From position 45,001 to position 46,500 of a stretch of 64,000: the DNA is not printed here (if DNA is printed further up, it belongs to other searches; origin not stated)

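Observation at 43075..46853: IS1595-family transposon unit carrying a methyltransferase-HNH fusion and an unknown gene as passengers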

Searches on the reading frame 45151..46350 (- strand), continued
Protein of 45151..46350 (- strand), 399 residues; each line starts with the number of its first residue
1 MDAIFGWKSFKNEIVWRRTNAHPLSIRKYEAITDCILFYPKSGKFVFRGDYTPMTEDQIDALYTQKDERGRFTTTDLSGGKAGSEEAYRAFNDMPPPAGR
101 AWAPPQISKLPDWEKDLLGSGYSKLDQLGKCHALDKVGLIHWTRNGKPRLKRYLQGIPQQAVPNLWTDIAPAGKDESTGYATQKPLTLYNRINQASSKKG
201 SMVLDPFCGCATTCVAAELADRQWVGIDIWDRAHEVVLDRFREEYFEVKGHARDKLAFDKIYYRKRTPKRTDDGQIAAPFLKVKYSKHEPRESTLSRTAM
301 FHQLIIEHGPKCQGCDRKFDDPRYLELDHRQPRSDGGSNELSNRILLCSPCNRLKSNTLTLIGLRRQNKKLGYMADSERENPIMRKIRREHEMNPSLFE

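Call 83: search_protein_families(library=phrogs, proteins=[L004:9619-10395:+, P0060], max_evalue=0.01)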
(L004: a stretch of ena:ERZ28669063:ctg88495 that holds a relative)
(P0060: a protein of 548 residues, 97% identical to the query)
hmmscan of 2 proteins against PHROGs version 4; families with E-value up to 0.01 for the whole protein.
L004:9619-10395:+ (258 aa): 0 families

P0060 (548 aa): 34 families (the best 25 are shown)
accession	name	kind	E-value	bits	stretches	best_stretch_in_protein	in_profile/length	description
phrog_67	-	other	4e-51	175.9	1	9-401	125-354/743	DNA methyltransferase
phrog_498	-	other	1.8e-16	60.8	1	113-393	253-423/633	DNA methyltransferase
phrog_3008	-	other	2.2e-12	47.8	1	328-394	149-215/244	DNA methyltransferase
phrog_6025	-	other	4.1e-11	43.8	2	121-200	66-139/192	DNA methyltransferase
phrog_1271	-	DNA, RNA and nucleotide metabolism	7.5e-10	39.7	1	455-514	263-325/361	HNH endonuclease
phrog_23148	-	unknown function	1.5e-09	39.1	1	325-394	81-150/165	-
phrog_23085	-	unknown function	4.5e-09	37.1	1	321-395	36-110/138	-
phrog_18293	-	other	2.9e-08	34.7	1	329-394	46-111/119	methyltransferase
phrog_589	-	DNA, RNA and nucleotide metabolism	4e-08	34.2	1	454-527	87-161/179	HNH endonuclease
phrog_2118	-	DNA, RNA and nucleotide metabolism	4.2e-08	34.1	1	437-516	155-232/301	HNH endonuclease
phrog_2214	-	DNA, RNA and nucleotide metabolism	1.2e-07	32.2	1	442-516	177-248/429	HNH endonuclease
phrog_6050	-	DNA, RNA and nucleotide metabolism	2e-07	31.2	1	456-510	309-363/402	HNH endonuclease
phrog_338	-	DNA, RNA and nucleotide metabolism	5.6e-07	30.2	1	422-510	168-265/340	HNH endonuclease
phrog_9645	-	DNA, RNA and nucleotide metabolism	8.3e-07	29.8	1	441-510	4-75/168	HNH endonuclease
phrog_16726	-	DNA, RNA and nucleotide metabolism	8.7e-07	29.9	1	445-507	79-143/308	HNH endonuclease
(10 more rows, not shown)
